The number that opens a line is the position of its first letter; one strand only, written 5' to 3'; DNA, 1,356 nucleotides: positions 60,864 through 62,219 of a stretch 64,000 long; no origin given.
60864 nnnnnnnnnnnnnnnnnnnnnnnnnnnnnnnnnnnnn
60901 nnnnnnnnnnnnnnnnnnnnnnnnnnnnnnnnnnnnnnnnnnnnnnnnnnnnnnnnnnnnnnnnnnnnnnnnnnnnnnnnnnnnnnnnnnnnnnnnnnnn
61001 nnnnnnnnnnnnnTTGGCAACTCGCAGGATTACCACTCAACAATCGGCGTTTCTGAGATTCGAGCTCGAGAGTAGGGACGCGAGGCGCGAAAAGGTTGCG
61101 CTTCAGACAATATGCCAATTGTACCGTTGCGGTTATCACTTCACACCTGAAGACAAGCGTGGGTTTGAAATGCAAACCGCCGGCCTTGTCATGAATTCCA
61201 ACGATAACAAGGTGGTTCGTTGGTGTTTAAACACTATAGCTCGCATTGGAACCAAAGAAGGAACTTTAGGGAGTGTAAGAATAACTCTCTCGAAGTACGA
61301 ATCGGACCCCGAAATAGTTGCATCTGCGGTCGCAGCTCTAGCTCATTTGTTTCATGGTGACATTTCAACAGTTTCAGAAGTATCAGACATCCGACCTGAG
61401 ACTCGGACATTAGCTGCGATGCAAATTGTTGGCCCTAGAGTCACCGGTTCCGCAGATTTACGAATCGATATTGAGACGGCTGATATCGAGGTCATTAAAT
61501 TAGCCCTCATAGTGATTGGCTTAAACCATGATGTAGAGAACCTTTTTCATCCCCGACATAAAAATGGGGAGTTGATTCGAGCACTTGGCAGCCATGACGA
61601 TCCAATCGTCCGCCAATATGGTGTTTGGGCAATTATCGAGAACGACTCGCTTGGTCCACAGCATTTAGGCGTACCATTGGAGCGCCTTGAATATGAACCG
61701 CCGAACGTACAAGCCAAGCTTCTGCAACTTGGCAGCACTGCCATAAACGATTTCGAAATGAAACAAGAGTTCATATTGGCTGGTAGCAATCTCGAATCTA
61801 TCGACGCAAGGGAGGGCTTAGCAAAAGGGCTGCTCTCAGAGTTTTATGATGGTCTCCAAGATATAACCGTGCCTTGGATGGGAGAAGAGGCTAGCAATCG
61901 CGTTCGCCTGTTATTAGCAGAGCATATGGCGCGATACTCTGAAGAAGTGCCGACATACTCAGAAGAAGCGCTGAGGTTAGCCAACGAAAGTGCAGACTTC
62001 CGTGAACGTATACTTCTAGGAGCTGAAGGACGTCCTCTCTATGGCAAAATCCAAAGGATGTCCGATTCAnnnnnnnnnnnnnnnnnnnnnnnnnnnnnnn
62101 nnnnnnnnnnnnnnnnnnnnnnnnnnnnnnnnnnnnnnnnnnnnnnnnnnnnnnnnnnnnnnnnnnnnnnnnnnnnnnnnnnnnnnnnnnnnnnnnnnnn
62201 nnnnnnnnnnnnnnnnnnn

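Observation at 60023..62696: Candidate uncharacterised conflict/defence module: HARE-HTH protein plus HEAT-repeat CHAT(caspase-fold) protein in an integrase-adjacent low-GC cargo slot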

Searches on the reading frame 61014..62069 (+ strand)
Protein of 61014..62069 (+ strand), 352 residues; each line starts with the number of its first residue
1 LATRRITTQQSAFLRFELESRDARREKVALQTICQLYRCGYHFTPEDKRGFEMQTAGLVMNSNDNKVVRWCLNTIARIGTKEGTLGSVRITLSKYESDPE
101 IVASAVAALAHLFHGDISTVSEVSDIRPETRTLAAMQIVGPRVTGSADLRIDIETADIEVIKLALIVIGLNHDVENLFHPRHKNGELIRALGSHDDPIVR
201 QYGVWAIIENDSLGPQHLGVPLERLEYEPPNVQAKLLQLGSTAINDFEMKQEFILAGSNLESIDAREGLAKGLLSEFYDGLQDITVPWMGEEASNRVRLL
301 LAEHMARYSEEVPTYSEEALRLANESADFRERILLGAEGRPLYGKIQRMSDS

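Call 67: search_protein_representatives(alignment_id=A4)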
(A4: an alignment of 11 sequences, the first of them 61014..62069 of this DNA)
Query: 11 sequences, 353 profile positions. Proteins with E-value up to 0.001 (for the whole library): 370; up to 1e-10: 302; up to 1e-30: 175. The best 150 are listed.
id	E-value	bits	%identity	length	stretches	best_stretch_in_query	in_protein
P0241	5.7e-156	535.3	-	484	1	1-351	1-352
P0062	1.0e-149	514.7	-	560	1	1-350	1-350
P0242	6.9e-146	502.1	-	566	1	3-350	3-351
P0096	1.3e-145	501.2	-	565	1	1-350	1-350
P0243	1.5e-140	484.5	-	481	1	2-351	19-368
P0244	4.5e-138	476.4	-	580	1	4-350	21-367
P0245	9.8e-135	465.4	-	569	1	3-349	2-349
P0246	1.2e-133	461.9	-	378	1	18-350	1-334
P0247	2.5e-130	451.0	-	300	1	58-350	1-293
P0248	7.9e-125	432.9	-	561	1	4-352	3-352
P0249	7.2e-118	410.0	-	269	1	1-268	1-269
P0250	4.2e-115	400.9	-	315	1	2-260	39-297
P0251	1.5e-110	385.9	-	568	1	4-351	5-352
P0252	9.2e-109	380.0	-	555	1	6-350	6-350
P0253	9.8e-101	353.6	-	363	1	119-351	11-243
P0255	4.0e-97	341.7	-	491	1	6-350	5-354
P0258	5.8e-92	324.8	-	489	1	2-349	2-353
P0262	5.1e-90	318.4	-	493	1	6-351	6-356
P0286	3.4e-81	289.3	-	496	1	4-350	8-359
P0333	1.6e-61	224.7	-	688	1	5-351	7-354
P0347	1.2e-54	202.0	-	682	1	4-350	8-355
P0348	1.1e-53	198.8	-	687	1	6-348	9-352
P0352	3.2e-53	197.3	-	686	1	4-348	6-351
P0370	1.9e-44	168.5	-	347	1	177-350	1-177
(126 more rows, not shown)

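Call 70: search_protein_families(library=pfam, proteins=[P0255, P0258, P0262, P0286, P0333, P0347, P0348, P0352, P0370], max_evalue=0.1)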
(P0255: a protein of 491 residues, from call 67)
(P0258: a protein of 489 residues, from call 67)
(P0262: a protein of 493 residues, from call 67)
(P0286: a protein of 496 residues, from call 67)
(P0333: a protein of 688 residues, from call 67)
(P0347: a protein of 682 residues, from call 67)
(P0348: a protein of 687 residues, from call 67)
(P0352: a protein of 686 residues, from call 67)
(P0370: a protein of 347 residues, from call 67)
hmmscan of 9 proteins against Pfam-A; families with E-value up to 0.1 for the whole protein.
P0255 (491 aa): 0 families

P0258 (489 aa): 2 families
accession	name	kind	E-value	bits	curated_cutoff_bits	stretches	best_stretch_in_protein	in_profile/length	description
PF13646.12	HEAT_2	-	3.7e-06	27.6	27.7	1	59-123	8-69/88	HEAT repeats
PF10459.15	Peptidase_S46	-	0.085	11.9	22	0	268-348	416-498/698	Peptidase S46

P0262 (493 aa): 0 families

P0286 (496 aa): 1 family
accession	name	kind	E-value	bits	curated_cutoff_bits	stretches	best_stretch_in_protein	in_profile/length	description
PF13646.12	HEAT_2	-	6.9e-06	26.7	27.7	1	60-128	4-69/88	HEAT repeats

P0333 (688 aa): 2 families
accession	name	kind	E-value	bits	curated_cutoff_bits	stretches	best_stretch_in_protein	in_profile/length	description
PF01048.26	PNP_UDP_1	-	1.9e-14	54.1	25.1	1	394-657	2-205/233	Phosphorylase superfamily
PF13646.12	HEAT_2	-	0.00063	20.4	27.7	1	54-115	4-63/88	HEAT repeats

P0347 (682 aa): 5 families
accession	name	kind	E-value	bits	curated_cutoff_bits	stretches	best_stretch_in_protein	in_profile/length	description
PF13646.12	HEAT_2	-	9.5e-13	48.7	27.7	2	18-109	5-87/88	HEAT repeats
PF01048.26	PNP_UDP_1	-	1.1e-12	48.3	25.1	1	390-673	1-232/233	Phosphorylase superfamily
PF02985.28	HEAT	-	1.5e-05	25.3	23.5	1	53-79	1-27/31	HEAT repeat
PF12717.13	Cnd1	-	0.016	15.7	26.4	1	7-83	15-89/162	non-SMC mitotic condensation complex subunit 1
PF21581.3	SCD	-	0.065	14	27.5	0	16-44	33-61/75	Stromalin conservative domain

P0348 (687 aa): 3 families
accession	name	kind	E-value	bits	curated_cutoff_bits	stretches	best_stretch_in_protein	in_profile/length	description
PF01048.26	PNP_UDP_1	-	6.8e-16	58.8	25.1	1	440-668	41-223/233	Phosphorylase superfamily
PF13646.12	HEAT_2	-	9.7e-05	23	27.7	1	58-113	7-59/88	HEAT repeats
PF02985.28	HEAT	-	0.012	16.3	23.5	0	55-76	4-25/31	HEAT repeat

P0352 (686 aa): 3 families
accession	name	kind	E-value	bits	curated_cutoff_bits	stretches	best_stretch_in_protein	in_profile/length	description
PF01048.26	PNP_UDP_1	-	2.1e-14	53.9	25.1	1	399-670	3-225/233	Phosphorylase superfamily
PF13646.12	HEAT_2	-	1.8e-05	25.4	27.7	1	18-88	7-69/88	HEAT repeats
PF12717.13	Cnd1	-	0.023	15.2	26.4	1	16-79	26-87/162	non-SMC mitotic condensation complex subunit 1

P0370 (347 aa): 0 families

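Call 71: search_protein_families(library=padloc, proteins=[P0255, P0258, P0262, P0286, P0333, P0347, P0348, P0352, P0370], max_evalue=0.1)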
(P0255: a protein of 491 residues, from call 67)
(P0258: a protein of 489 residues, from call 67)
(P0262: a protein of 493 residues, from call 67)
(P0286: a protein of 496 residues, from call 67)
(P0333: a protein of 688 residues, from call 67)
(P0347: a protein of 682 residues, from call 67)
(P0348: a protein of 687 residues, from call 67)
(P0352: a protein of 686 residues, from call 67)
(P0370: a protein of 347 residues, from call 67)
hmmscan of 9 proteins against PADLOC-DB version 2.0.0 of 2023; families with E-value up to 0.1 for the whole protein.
P0255 (491 aa): 2 families
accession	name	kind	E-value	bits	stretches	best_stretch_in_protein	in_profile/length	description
PDLC04449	PDC-M14B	-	0.0071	13.9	1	377-488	151-264/267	-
PDLC01377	Cas8g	-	0.032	11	1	402-471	344-416/613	CAS-I-U; effector_LS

P0258 (489 aa): 0 families

P0262 (493 aa): 0 families

P0286 (496 aa): 1 family
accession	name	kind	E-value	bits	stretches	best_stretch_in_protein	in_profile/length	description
PDLC04449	PDC-M14B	-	0.0099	13.4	1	372-461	142-238/267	-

P0333 (688 aa): 2 families
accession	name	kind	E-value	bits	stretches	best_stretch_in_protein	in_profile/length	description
PDLC04726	PDC-M60C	-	4e-16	56.9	2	591-676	309-398/407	-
PDLC00759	Effector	-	6.3e-15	52.7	1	392-673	242-495/506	PN-superfamily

P0347 (682 aa): 3 families
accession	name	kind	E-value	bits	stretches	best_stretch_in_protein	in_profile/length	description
PDLC00759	Effector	-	3.3e-16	56.9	2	593-672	417-497/506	PN-superfamily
PDLC04726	PDC-M60C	-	2.3e-15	54.4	2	586-675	307-400/407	-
PDLC02919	HEAT-ARM_XIII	-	0.0008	14.9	1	13-108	385-469/1972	-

P0348 (687 aa): 2 families
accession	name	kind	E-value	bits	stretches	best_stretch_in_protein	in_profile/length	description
PDLC00759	Effector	-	5.5e-17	59.4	1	386-673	237-494/506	PN-superfamily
PDLC04726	PDC-M60C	-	8.4e-16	55.8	2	601-680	320-401/407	-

P0352 (686 aa): 3 families
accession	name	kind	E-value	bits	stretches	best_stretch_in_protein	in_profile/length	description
PDLC04726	PDC-M60C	-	6e-15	53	2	622-680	340-401/407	-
PDLC00759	Effector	-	2.4e-14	50.8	2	600-675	420-496/506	PN-superfamily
PDLC02919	HEAT-ARM_XIII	-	0.029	9.7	0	52-136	915-990/1972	-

P0370 (347 aa): 0 families

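Call 72: find_encoding_contigs(protein=P0348, flank=6000, max_places=3)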
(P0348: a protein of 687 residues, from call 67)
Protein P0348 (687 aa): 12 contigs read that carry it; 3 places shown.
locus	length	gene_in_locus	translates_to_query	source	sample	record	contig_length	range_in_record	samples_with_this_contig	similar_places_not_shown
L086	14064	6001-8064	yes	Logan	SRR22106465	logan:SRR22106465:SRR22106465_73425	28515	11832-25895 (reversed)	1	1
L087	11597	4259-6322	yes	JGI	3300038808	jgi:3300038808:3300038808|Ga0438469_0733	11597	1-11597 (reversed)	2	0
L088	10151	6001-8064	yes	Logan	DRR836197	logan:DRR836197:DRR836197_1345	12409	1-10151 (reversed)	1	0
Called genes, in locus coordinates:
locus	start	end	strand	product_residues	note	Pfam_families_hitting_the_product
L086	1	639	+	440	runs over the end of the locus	PF00083:Sugar_tr, PF07690:MFS_1, PF06779:MFS_4 (faint), PF07690:MFS_1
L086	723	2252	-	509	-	PF20172:DUF6538 (weak), PF00589:Phage_integrase (weak)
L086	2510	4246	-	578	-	PF08241:Methyltransf_11, PF08242:Methyltransf_12, PF13489:Methyltransf_23, PF13649:Methyltransf_25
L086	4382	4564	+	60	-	PF12244:DUF3606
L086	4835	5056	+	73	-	-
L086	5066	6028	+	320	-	PF05066:HARE-HTH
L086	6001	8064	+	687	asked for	PF01048:PNP_UDP_1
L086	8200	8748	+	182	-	PF00239:Resolvase, PF02796:HTH_7 (weak), PF13384:HTH_23 (weak)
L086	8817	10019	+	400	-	PF14281:PDDEXK_4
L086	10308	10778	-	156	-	-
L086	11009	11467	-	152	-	-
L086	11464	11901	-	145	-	-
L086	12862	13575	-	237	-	-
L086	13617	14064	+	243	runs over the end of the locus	-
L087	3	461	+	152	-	?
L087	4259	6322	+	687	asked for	PF01048:PNP_UDP_1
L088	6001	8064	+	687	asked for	PF01048:PNP_UDP_1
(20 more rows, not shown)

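Call 73: find_encoding_contigs(protein=P0255, flank=6000, max_places=3)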
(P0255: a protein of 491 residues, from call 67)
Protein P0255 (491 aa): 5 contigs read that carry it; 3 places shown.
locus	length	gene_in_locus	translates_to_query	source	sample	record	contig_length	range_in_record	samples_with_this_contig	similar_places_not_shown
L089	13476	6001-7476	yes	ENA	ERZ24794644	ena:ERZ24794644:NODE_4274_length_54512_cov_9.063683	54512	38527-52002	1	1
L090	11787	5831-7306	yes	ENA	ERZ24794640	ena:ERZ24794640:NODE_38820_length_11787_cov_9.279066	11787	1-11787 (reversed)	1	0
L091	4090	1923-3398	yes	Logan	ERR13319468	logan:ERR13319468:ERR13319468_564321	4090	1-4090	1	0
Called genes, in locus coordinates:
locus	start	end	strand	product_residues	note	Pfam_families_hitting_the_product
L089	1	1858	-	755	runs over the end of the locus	PF01315:Ald_Xan_dh_C, PF02738:MoCoBD_1, PF20256:MoCoBD_2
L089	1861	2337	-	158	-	PF00111:Fer2, PF01799:Fer2_2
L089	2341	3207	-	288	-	PF00941:FAD_binding_5, PF03450:CO_deh_flav_C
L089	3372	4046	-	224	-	PF00753:Lactamase_B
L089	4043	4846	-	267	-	PF00462:Glutaredoxin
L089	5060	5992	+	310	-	PF05066:HARE-HTH (weak)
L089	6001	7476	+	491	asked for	-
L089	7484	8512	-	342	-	PF00296:Bac_luciferase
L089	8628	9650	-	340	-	PF06089:Asparaginase_II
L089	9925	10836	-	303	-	PF00126:HTH_1, PF18024:HTH_50 (weak), PF03466:LysR_substrate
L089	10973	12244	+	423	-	PF12867:DinB_2, PF03781:FGE-sulfatase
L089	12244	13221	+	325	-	PF10017:Methyltransf_33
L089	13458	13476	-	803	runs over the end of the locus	PF01315:Ald_Xan_dh_C, PF02738:MoCoBD_1, PF20256:MoCoBD_2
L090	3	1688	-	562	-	?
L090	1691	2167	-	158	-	PF00111:Fer2, PF01799:Fer2_2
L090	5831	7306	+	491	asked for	-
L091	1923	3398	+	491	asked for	-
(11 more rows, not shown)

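Call 80: find_related_loci(query=A4, collection=viral_contigs, flank=8000)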
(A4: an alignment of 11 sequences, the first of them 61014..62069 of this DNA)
Query A4 (352 aa) in viral_contigs; peptide patterns used: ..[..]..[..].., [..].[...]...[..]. (x = any residue, [..] = any of these).
12 stretches matched a pattern; 2 encode a relative of the query (tblastn E <= 1e-3); 2 distinct loci.
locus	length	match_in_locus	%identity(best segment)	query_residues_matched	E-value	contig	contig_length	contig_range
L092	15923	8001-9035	47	4-348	1e-106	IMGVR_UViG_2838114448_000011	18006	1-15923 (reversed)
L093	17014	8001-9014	41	13-349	9e-77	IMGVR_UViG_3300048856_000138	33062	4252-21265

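Call 92: search_protein_families(library=padloc, proteins=[L086:8817-10019:+, L086:2510-4246:-], max_evalue=0.001)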
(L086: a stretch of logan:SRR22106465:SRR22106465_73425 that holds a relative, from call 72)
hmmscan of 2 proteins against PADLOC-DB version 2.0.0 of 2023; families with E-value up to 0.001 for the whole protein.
L086:8817-10019:+ (400 aa): 5 families
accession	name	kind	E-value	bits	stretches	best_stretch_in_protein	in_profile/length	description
PDLC04980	PDC-S26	-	2.2e-14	51.6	1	36-182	41-194/389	-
PDLC04983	PDC-S26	-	1.2e-13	49.2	1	42-137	52-143/413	-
PDLC04974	PDC-S26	-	9.8e-10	36.2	1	42-130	49-142/401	-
PDLC04972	PDC-S26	-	2.5e-09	35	1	38-134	43-143/397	-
PDLC04977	PDC-S26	-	8.7e-09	33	1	37-143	41-153/400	-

L086:2510-4246:- (578 aa): 1 family
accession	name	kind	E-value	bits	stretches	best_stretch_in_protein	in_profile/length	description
PDLC04134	mad2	-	2.5e-14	51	1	28-201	277-447/492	mads_2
